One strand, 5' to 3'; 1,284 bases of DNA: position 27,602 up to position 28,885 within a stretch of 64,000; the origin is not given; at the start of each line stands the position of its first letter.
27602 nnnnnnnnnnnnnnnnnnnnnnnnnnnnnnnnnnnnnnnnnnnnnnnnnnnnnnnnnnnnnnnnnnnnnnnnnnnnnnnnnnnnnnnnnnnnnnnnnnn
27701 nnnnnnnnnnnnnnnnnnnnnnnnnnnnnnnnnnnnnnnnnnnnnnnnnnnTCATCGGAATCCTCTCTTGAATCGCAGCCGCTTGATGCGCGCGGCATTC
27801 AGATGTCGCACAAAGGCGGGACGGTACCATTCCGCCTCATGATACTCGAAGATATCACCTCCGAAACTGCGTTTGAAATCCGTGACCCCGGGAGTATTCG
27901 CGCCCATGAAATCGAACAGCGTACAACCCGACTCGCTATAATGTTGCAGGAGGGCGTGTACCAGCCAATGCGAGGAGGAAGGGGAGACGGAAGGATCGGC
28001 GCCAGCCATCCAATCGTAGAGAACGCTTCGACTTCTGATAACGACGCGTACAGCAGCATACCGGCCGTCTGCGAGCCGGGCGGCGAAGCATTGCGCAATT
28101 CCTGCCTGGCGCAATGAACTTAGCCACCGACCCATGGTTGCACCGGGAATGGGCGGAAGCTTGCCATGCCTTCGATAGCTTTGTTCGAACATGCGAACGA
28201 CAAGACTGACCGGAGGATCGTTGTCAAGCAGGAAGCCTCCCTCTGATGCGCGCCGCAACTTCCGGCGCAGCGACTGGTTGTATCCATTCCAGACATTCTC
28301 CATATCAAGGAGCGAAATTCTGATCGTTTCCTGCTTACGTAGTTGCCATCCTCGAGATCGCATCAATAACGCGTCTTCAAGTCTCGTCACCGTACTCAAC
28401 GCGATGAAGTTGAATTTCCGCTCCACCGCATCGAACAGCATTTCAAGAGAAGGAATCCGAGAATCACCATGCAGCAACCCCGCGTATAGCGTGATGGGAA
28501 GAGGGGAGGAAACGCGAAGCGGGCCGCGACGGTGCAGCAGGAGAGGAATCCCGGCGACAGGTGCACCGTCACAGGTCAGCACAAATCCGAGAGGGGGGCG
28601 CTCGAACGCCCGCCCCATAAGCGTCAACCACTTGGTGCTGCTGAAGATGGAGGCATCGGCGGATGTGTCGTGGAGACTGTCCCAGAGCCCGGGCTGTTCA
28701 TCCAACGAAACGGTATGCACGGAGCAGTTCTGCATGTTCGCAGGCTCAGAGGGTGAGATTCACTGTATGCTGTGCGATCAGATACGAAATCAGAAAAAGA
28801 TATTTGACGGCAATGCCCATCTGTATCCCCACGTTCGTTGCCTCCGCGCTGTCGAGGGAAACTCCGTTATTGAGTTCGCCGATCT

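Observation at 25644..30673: Translationally coupled four-gene operon: two lipoproteins, a FemAB-like acyltransferase and a 700-aa OM β-barrel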

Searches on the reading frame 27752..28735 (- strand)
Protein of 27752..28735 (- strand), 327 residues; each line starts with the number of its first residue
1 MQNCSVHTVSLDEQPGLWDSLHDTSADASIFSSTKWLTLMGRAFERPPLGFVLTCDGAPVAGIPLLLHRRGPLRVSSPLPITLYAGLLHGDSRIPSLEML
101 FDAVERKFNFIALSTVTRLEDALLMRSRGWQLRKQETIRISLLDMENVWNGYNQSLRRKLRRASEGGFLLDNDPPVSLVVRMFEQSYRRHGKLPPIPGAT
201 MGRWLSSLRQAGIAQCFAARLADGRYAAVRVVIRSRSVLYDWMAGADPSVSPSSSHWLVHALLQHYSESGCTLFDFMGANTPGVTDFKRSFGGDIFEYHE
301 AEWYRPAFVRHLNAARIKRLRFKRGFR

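Call 3: search_protein_families(library=pfam, proteins=[window:27752-28735:-], max_evalue=1)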
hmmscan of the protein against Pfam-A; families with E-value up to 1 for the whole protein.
window:27752-28735:- (327 aa): 2 families
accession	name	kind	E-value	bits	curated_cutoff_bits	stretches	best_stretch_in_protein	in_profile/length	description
PF13480.13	Acetyltransf_6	-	7.1e-17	62.3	22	1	154-289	5-143/143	Acetyltransferase (GNAT) domain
PF18432.7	ECD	-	0.035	14.2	25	1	127-178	32-81/110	Extracellular Cadherin domain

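Call 4: search_protein_families(library=ncbifam, proteins=[window:27752-28735:-], max_evalue=1)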
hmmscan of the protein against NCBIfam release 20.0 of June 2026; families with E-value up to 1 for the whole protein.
window:27752-28735:- (327 aa): 1 family
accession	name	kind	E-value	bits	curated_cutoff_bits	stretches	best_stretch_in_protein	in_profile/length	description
TIGR03019.1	pepcterm_femAB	equivalog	2.2e-08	33.5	260.35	1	18-292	3-275/330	FemAB family XrtA/PEP-CTERM system-associated protein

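Call 43: search_protein_families(library=pfam, proteins=[L001:5120-6073:+, L031:8147-9946:+, L031:9946-11415:+, L029:5884-6981:+, L029:8014-9270:-, L030:2245-2919:+, L030:3904-5070:+, L035:7515-9077:+, L028:2619-4613:+, L031:4435-5559:+], max_evalue=0.01)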
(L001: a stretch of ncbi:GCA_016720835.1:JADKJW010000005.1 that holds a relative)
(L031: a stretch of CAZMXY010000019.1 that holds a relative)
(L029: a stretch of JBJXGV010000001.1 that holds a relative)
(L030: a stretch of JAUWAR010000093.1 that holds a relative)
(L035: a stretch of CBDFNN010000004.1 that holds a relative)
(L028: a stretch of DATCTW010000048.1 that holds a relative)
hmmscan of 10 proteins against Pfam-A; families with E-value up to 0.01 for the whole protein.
L001:5120-6073:+ (317 aa): 1 family
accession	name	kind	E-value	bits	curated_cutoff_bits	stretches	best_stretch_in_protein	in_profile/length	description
PF03734.19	YkuD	-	1.3e-15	58.7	23.4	1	79-196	3-146/146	L,D-transpeptidase catalytic domain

L031:8147-9946:+ (599 aa): 1 family
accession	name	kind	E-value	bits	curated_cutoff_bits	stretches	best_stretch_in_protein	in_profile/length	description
PF20604.3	DUF6798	-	1.8e-17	63.2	26.9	1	416-472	5-61/61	Domain of unknown function (DUF6798)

L031:9946-11415:+ (489 aa): 2 families
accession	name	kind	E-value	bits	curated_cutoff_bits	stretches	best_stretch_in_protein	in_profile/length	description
PF13440.11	Polysacc_synt_3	-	8.6e-21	74.9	23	1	41-339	1-290/293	Polysaccharide biosynthesis protein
PF01943.22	Polysacc_synt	-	5.6e-07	29.7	28.2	1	23-287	7-267/274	Polysaccharide biosynthesis protein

L029:5884-6981:+ (365 aa): 1 family
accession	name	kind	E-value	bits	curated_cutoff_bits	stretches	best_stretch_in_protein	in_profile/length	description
PF01075.23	Glyco_transf_9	-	3.7e-42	144.8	22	1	83-324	2-234/247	Glycosyltransferase family 9 (heptosyltransferase)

L029:8014-9270:- (418 aa): 4 families
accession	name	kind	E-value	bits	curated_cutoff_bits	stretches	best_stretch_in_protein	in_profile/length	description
PF13231.12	PMT_2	-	9.5e-07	29.6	26.1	1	83-222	2-136/160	Dolichyl-phosphate-mannose-protein mannosyltransferase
PF02366.24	PMT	-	3.6e-05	23.9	22.7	1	105-247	80-230/245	Dolichyl-phosphate-mannose-protein mannosyltransferase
PF06197.19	DUF998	-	0.0049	17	30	1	310-379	113-181/184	Protein of unknown function (DUF998)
PF23539.1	DUF7134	-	0.0073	16.4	27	1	139-282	11-150/155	Domain of unknown function (DUF7134)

L030:2245-2919:+ (224 aa): 2 families
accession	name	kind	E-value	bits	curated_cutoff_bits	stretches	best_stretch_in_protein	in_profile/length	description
PF00535.33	Glycos_transf_2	-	2.9e-19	70.1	23.3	1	4-165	1-167/168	Glycosyl transferase family 2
PF13641.12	Glyco_tranf_2_3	-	0.00034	21.1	27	1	3-143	3-140/230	Glycosyltransferase like family 2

L030:3904-5070:+ (389 aa): 1 family
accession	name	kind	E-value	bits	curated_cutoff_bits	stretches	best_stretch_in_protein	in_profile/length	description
PF23019.1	DUF7033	-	1.3e-05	26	27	1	151-211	36-87/90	Family of unknown function (DUF7033)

L035:7515-9077:+ (520 aa): 1 family
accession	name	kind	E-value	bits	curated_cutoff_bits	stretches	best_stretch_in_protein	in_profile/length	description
PF20604.3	DUF6798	-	3.6e-16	59.1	26.9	1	395-449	5-59/61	Domain of unknown function (DUF6798)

L028:2619-4613:+ (664 aa): 2 families
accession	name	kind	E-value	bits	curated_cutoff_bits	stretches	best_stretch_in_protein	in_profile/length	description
PF07715.20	Plug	-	3.1e-11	44.2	23.9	1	56-155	4-102/107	TonB-dependent Receptor Plug Domain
PF14121.12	Porin_10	-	0.00022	20.5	27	0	182-664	105-597/597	Putative porin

L031:4435-5559:+ (374 aa): 1 family
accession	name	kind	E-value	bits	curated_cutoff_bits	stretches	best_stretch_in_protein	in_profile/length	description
PF01936.24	NYN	-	2e-15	58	24.2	1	16-157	1-128/145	NYN domain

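Call 67: search_protein_families(library=pfam, proteins=[P0153, P0156, P0162, P0170, P0178, P0190, P0204, P0223, P0238, P0261], max_evalue=0.01)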
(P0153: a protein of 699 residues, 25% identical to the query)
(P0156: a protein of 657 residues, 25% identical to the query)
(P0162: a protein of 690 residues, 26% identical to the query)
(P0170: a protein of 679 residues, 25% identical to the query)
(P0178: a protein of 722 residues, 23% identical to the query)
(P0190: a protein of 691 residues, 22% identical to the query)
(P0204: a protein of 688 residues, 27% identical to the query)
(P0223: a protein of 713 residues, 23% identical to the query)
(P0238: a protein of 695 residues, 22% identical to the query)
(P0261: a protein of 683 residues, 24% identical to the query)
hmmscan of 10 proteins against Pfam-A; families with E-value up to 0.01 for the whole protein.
P0153 (699 aa): 2 families
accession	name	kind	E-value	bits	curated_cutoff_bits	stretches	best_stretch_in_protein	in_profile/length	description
PF07715.20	Plug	-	4.1e-13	50.2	23.9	1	91-176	23-107/107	TonB-dependent Receptor Plug Domain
PF14121.12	Porin_10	-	9.9e-12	44.8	27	1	185-699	86-597/597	Putative porin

P0156 (657 aa): 2 families
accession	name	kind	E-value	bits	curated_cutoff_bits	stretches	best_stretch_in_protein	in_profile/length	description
PF14121.12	Porin_10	-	6.1e-14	52.1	27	1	161-657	82-597/597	Putative porin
PF07715.20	Plug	-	6.7e-12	46.3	23.9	1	68-154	21-106/107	TonB-dependent Receptor Plug Domain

P0162 (690 aa): 3 families
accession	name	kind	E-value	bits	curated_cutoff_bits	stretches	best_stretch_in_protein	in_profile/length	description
PF07715.20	Plug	-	2.2e-10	41.5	23.9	1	81-179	10-107/107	TonB-dependent Receptor Plug Domain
PF00593.30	TonB_dep_Rec_b-barrel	-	9.7e-10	39.3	27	1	289-582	44-349/436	TonB dependent receptor-like, beta-barrel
PF14121.12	Porin_10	-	5e-08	32.6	27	1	569-689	486-596/597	Putative porin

P0170 (679 aa): 3 families
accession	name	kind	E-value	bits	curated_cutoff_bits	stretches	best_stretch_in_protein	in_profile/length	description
PF14121.12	Porin_10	-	4.8e-13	49.2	27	1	541-678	457-596/597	Putative porin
PF07715.20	Plug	-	5.9e-11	43.3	23.9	1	98-181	25-107/107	TonB-dependent Receptor Plug Domain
PF00593.30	TonB_dep_Rec_b-barrel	-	1.2e-08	35.7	27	1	278-602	34-393/436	TonB dependent receptor-like, beta-barrel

P0178 (722 aa): 2 families
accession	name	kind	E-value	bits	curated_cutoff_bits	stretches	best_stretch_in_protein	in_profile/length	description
PF14121.12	Porin_10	-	2.9e-14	53.2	27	1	569-722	454-597/597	Putative porin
PF07715.20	Plug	-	2.7e-08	34.7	23.9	1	111-200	13-101/107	TonB-dependent Receptor Plug Domain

P0190 (691 aa): 2 families
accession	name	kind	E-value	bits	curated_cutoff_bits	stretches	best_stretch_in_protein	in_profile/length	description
PF14121.12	Porin_10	-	3.9e-14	52.7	27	2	179-595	85-512/597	Putative porin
PF07715.20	Plug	-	2.5e-06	28.4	23.9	1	71-167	8-103/107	TonB-dependent Receptor Plug Domain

P0204 (688 aa): 2 families
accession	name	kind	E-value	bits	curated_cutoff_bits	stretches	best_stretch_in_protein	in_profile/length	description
PF14121.12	Porin_10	-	2.5e-18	66.6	27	2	567-688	473-597/597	Putative porin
PF07715.20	Plug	-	2.1e-09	38.3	23.9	1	90-186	11-106/107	TonB-dependent Receptor Plug Domain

P0223 (713 aa): 2 families
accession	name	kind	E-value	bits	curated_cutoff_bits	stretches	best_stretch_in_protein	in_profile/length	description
PF07715.20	Plug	-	1.1e-06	29.5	23.9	1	93-183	12-101/107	TonB-dependent Receptor Plug Domain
PF14121.12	Porin_10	-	5.1e-05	22.6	27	1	186-712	70-596/597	Putative porin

P0238 (695 aa): 2 families
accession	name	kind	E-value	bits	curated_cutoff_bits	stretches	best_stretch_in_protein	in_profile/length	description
PF14121.12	Porin_10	-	6e-10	38.9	27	1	185-694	85-596/597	Putative porin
PF07715.20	Plug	-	1.1e-05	26.3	23.9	1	111-178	40-107/107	TonB-dependent Receptor Plug Domain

P0261 (683 aa): 2 families
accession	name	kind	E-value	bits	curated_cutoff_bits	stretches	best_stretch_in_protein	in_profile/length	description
PF14121.12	Porin_10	-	1.6e-09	37.5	27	1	186-682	89-596/597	Putative porin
PF07715.20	Plug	-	2.5e-06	28.4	23.9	1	108-168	42-102/107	TonB-dependent Receptor Plug Domain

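Call 76: search_protein_families(library=ncbifam, proteins=[L042:4973-6004:+, L042:3562-4752:-, L042:2422-3546:-, L042:1481-2401:-, L042:609-1412:-, L042:8061-8423:-, L028:1598-2614:+], max_evalue=0.001)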
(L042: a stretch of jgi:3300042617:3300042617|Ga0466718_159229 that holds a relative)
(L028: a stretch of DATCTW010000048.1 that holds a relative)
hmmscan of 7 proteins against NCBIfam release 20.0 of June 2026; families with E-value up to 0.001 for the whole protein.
L042:4973-6004:+ (343 aa): 1 family
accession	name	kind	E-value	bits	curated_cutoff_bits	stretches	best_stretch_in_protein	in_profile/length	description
TIGR03019.1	pepcterm_femAB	equivalog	3.5e-15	55.9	260.35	1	21-310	2-277/330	FemAB family XrtA/PEP-CTERM system-associated protein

L042:3562-4752:- (396 aa): 33 families (the best 25 are shown)
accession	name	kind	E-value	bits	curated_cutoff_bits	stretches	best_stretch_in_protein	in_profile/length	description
NF047600.1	SerpalmtaseCFB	equivalog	8.4e-149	495.5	640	1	3-395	5-394/395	serine palmitoyltransferase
TIGR01825.1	gly_Cac_T_rel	subfamily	3e-113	378.4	535.4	1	14-396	6-385/385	BioF/Kbl family PLP-dependent acyltransferase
NF047599.1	SerpalmtaseBetaP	equivalog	3.5e-110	368.4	500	1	2-394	2-394/394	serine palmitoyltransferase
TIGR00858.1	bioF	equivalog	5.2e-110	367.6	426.45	1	26-386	6-364/365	8-amino-7-oxononanoate synthase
NF005394.0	PRK06939.1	equivalog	8e-110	367.3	460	1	13-396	13-397/397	glycine C-acetyltransferase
TIGR01822.1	2am3keto_CoA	equivalog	7.3e-91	305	493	1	14-396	10-393/393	glycine C-acetyltransferase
NF047603.1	SerpalmtaseAlphaP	equivalog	1.5e-89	300.5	670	1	12-396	15-399/399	serine palmitoyltransferase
TIGR01821.1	5aminolev_synth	equivalog_domain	2.2e-77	260.6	338.55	1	13-395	11-399/402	5-aminolevulinate synthase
NF005526.0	PRK07179.1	equivalog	2e-60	204.5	428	1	42-392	55-398/407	alpha-hydroxyketone-type quorum-sensing autoinducer synthase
NF005697.0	PRK07505.1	subfamily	3.2e-43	147.9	342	1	26-392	33-401/405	hypothetical protein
NF004608.1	PRK05937.1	equivalog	1.8e-28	99.4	399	1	73-313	41-276/366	8-amino-7-oxononanoate synthase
NF000586.1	PRK00011.1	subfamily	1e-13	50.8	335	1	42-324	18-302/404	serine hydroxymethyltransferase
TIGR02539.1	SepCysS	equivalog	4.5e-08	32.5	365.25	1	61-222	21-194/370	O-phospho-L-seryl-tRNA:Cys-tRNA synthase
TIGR01885.1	Orn_aminotrans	equivalog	1.4e-07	30.6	378.4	1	153-314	166-321/402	ornithine--oxo-acid transaminase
NF006810.0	PRK09331.1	subfamily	2.9e-07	29.6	301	1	62-219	36-205/397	Sep-tRNA:Cys-tRNA synthetase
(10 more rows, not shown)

L042:2422-3546:- (374 aa): 0 families

L042:1481-2401:- (306 aa): 20 families
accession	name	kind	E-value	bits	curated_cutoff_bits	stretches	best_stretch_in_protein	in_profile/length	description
NF005146.0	PRK06606.1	equivalog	1.9e-129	431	279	1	4-305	4-306/307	branched-chain amino acid transaminase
TIGR01122.1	ilvE_I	equivalog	2.8e-123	410.9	245.55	1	10-305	1-298/298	branched-chain-amino-acid transaminase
NF005726.0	PRK07544.1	equivalog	5.5e-80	268.6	396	1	8-296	12-292/295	branched-chain amino acid aminotransferase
NF006185.0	PRK08320.1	subfamily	2.9e-78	263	363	1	7-297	3-288/292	branched-chain amino acid aminotransferase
NF009126.0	PRK12479.1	equivalog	7.7e-62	209.1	518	1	8-293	5-285/299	branched-chain-amino-acid transaminase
NF009897.0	PRK13357.1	equivalog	2.5e-41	141.6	307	1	8-305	42-357/358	branched-chain amino acid aminotransferase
TIGR01121.1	D_amino_aminoT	equivalog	1e-37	129.9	277.45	1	10-291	3-274/276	D-amino-acid transaminase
TIGR01123.1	ilvE_II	equivalog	5.8e-37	127.3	250.05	1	10-303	1-311/313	branched-chain-amino-acid transaminase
NF005209.0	PRK06680.1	subfamily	1.6e-33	115.8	320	1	9-294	5-283/286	D-amino-acid transaminase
NF009896.0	PRK13356.1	equivalog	1.8e-33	115.9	262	1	8-275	9-269/287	branched-chain amino acid aminotransferase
NF005800.0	PRK07650.1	equivalog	2.7e-32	112.2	308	1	9-296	3-280/290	aminodeoxychorismate lyase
NF009066.0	PRK12400.1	equivalog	1.9e-21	76.7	538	1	165-296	156-286/290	D-amino-acid transaminase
TIGR03461.1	pabC_Proteo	equivalog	2.9e-21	75.9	176.85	1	21-271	8-249/262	aminodeoxychorismate lyase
NF004761.0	PRK06092.1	equivalog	4.9e-21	75.2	260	1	20-271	9-251/268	aminodeoxychorismate lyase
NF005888.0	PRK07849.1-3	equivalog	2.6e-14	52.9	273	1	173-294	174-290/298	aminodeoxychorismate lyase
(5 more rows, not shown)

L042:609-1412:- (267 aa): 5 families
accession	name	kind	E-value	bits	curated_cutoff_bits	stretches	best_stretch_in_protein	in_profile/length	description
TIGR00413.1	rlpA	subfamily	6e-48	163.6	82.15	1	32-241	1-187/208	septal ring lytic transglycosylase RlpA family protein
NF047735.1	MPL36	exception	2.4e-46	158.8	430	1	16-264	78-303/305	RlpA family plasminogen-binding lipoprotein MPL36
NF007953.1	PRK10672.1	equivalog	6.9e-36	124.5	201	2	27-122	75-168/362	endolytic peptidoglycan transglycosylase RlpA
TIGR02223.1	ftsN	equivalog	2.3e-05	24.1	107.65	1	160-265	196-298/299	cell division protein FtsN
NF041144.1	expansin_EXLX1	subfamily_domain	8.5e-05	21.9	100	1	67-130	41-101/194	expansin EXLX1 family cellulose-binding protein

L042:8061-8423:- (120 aa): 0 families

L028:1598-2614:+ (338 aa): 1 family
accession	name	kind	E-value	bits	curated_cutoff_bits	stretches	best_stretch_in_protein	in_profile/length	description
TIGR03019.1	pepcterm_femAB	equivalog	3.1e-11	42.9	260.35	1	17-305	2-277/330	FemAB family XrtA/PEP-CTERM system-associated protein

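Call 87: search_protein_families(library=pfam, proteins=[L042:2422-3546:-, L042:4973-6004:+, L042:8061-8423:-, L040:7477-8577:+, L041:1736-2479:-], max_evalue=0.1)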
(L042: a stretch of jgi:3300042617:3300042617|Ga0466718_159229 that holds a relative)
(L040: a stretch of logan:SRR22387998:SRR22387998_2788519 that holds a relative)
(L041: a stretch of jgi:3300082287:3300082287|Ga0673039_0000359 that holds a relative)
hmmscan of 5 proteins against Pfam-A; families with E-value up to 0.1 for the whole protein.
L042:2422-3546:- (374 aa): 2 families
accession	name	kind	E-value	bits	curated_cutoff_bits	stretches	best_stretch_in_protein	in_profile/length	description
PF00583.31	Acetyltransf_1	-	1.4e-07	32.2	20.7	1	215-333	4-91/116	Acetyltransferase (GNAT) family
PF13508.13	Acetyltransf_7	-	0.0024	18.7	27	0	55-80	2-27/84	Acetyltransferase (GNAT) domain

L042:4973-6004:+ (343 aa): 2 families
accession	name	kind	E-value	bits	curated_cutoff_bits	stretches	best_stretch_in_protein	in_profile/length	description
PF13480.13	Acetyltransf_6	-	1.4e-11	45.1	22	1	170-305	5-143/143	Acetyltransferase (GNAT) domain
PF02388.22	FemAB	-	2.7e-08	33.5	24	2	249-314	315-385/406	FemAB family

L042:8061-8423:- (120 aa): 4 families
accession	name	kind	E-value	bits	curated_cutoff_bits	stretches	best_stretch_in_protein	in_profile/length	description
PF14771.11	DUF4476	-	0.037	14.7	22.5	1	48-90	8-45/91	Domain of unknown function (DUF4476)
PF17107.11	SesA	-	0.037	14.6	26.3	1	5-74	51-118/122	N-terminal domain on NACHT_NTPase and P-loop NTPases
PF04760.21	IF2_N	-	0.037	14.2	25.3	0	12-35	3-26/53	Translation initiation factor IF-2, N-terminal region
PF01858.22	RB_A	-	0.052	13.9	25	1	6-62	62-118/196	Retinoblastoma-associated protein A domain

L040:7477-8577:+ (366 aa): 0 families

L041:1736-2479:- (247 aa): 0 families

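Call 98: search_protein_families(library=pfam, proteins=[L048:4414-7224:-, L048:2322-3632:-, L048:1186-2307:-, L048:1-1170:-, L048:10991-11320:-, L059:2256-3461:+, L059:4464-5000:+, L059:5000-6364:+, L060:4246-5082:+, L051:1-2529:+], max_evalue=0.001)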
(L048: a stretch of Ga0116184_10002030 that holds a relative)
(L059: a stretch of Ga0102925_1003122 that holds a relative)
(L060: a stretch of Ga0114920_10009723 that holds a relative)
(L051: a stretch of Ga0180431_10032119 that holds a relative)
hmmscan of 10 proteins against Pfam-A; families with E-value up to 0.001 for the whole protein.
L048:4414-7224:- (936 aa): 12 families
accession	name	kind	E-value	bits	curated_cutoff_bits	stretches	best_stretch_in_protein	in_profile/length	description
PF13087.12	AAA_12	-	4.4e-33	114.9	27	1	595-788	2-194/195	AAA domain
PF13086.12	AAA_11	-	6.6e-20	72.4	27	1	255-560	2-250/257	AAA domain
PF04480.18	DUF559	-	3.1e-12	46.8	20.6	1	825-925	15-108/109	Protein of unknown function (DUF559)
PF13604.12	AAA_30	-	9.3e-10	39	27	1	256-320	3-69/191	AAA domain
PF13245.12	AAA_19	-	2.2e-09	38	25.1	1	259-320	1-64/134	AAA domain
PF01443.25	Viral_helicase1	-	5.3e-08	33.4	21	0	524-564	59-101/228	Viral superfamily 1 RNA helicase core domain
PF09848.15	SLFN-g3_helicase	-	2.9e-06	27.2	24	1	271-377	3-94/354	Schlafen group 3, DNA/RNA helicase domain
PF18741.7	MTES_1575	-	3.5e-06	27.4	38.2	1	840-924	9-95/96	REase_MTES_1575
PF00580.27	UvrD-helicase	-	9.6e-06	25.9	23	1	258-437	4-157/271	UvrD/REP helicase N-terminal domain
PF20720.3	nSTAND3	-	0.00066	19.8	27.2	0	265-369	13-115/155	Novel STAND NTPase 3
PF13401.12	AAA_22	-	0.00081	20.1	27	0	270-399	6-130/130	AAA domain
PF02456.21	Adeno_IVa2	-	0.00087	18.6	21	0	255-310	73-130/370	Adenovirus IVa2 protein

L048:2322-3632:- (436 aa): 17 families
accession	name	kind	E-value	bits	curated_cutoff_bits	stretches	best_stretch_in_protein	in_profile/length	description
PF01926.29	MMR_HSR1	-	1.7e-57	192.9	21.9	2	6-121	2-113/113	50S ribosome-binding GTPase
PF14714.11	KH_dom-like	-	2.2e-27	95.6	27.3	1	355-434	2-81/81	KH-domain-like of EngA bacterial GTPase enzymes, C-terminal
PF00009.33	GTP_EFTU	-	3.5e-27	95.7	26.5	2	177-347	4-185/188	Elongation factor Tu GTP binding domain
PF02421.24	FeoB_N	-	1.4e-25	90.1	27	2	6-129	3-122/156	Ferrous iron transport protein B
PF00350.29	Dynamin_N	-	5.4e-12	46.5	27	0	179-207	1-29/168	Dynamin family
PF03193.22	RsgA_GTPase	-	3.1e-11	43.8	30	0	2-35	105-138/174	RsgA GTPase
PF04548.22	AIG1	-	2.8e-10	40.3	27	1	7-108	4-107/212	AIG1 family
PF00071.28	Ras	-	4.4e-10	39.8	21.6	1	178-342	1-154/162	Ras family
PF08477.19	Roc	-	2.5e-09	37.9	27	0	178-298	1-119/119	Ras of Complex, Roc, domain of DAPkinase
PF00025.27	Arf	-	1.2e-08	35.1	22.3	1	6-125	17-128/174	ADP-ribosylation factor family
PF00005.33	ABC_tran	-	6.1e-06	27.3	25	0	172-258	7-80/137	ABC transporter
PF20720.3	nSTAND3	-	1.2e-05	25.5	27.2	0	178-253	19-98/155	Novel STAND NTPase 3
PF09439.16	SRPRB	-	1.3e-05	25.1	25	0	2-92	2-81/178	Signal recognition particle receptor beta subunit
PF10662.15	PduV-EutP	-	1.4e-05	25.4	21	0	6-158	4-139/143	Ethanolamine utilisation - propanediol utilisation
PF02492.25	cobW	-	3.5e-05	23.9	20.7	0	216-315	75-170/180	CobW/HypB/UreG, nucleotide-binding domain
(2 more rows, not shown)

L048:1186-2307:- (373 aa): 3 families
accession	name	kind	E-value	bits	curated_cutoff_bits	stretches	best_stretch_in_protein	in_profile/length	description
PF00072.30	Response_reg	-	3.3e-26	92.1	30.2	1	9-121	1-110/111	Response regulator receiver domain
PF02518.31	HATPase_c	-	1.5e-19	70.9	26.4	1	263-370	4-110/111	Histidine kinase-, DNA gyrase B-, and HSP90-like ATPase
PF00512.31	HisKA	-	4.2e-18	65.6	26.9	1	143-210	2-66/66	His Kinase A (phospho-acceptor) domain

L048:1-1170:- (390 aa): 6 families
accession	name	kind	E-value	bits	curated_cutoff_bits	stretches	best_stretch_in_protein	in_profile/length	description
PF07992.20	Pyr_redox_2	-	4.3e-45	154.8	26.1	1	4-289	2-278/291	Pyridine nucleotide-disulphide oxidoreductase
PF00070.33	Pyr_redox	-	7.2e-14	52.5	22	1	154-219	2-67/82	Pyridine nucleotide-disulphide oxidoreductase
PF13450.12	NAD_binding_8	-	5.5e-08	33.4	21.9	0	156-184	1-29/68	NAD(P)-binding Rossmann-like domain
PF13738.12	Pyr_redox_3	-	6.3e-06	26.1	30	0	155-185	1-32/305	Pyridine nucleotide-disulphide oxidoreductase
PF03486.20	HI0933_like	-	2.5e-05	24.3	50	0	4-39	2-35/244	HI0933-like protein Rossmann domain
PF01266.30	DAO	-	0.00026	21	27.9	0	155-184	3-32/353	FAD dependent oxidoreductase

L048:10991-11320:- (109 aa): 0 families

L059:2256-3461:+ (401 aa): 1 family
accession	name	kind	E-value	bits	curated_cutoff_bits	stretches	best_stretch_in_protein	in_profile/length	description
PF01041.23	DegT_DnrJ_EryC1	-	6.1e-15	55.7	19.8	1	58-183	64-189/360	DegT/DnrJ/EryC1/StrS aminotransferase family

L059:4464-5000:+ (178 aa): 2 families
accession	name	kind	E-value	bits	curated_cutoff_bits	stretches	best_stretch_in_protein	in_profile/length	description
PF00132.30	Hexapep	-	1.6e-14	53.3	27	1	118-152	2-36/36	Bacterial transferase hexapeptide (six repeats)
PF14602.12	Hexapep_2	-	6e-13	48.7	27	1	117-152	1-34/34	Hexapeptide repeat of succinyl-transferase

L059:5000-6364:+ (454 aa): 1 family
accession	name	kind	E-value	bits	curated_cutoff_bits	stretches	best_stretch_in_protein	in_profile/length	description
PF23019.1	DUF7033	-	2.3e-18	66.8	27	1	90-181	2-87/90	Family of unknown function (DUF7033)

L060:4246-5082:+ (279 aa): 1 family
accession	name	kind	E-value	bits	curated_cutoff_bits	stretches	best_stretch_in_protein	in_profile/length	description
PF23019.1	DUF7033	-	3.2e-14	53.5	27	1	139-235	2-89/90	Family of unknown function (DUF7033)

L051:1-2529:+ (842 aa): 4 families
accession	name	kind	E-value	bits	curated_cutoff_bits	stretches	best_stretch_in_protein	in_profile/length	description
PF13517.12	FG-GAP_3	-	5.3e-59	197.1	26.9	9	176-235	1-60/61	FG-GAP-like repeat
PF01839.29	FG-GAP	-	1.7e-35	120.8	22.1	1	327-363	3-34/37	FG-GAP repeat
PF13860.13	FlgD_ig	-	1.3e-05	25.5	27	1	763-829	6-75/79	FlgD Ig-like domain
PF18962.6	Por_Secre_tail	-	0.00085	20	27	0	760-837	3-72/75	Secretion system C-terminal sorting domain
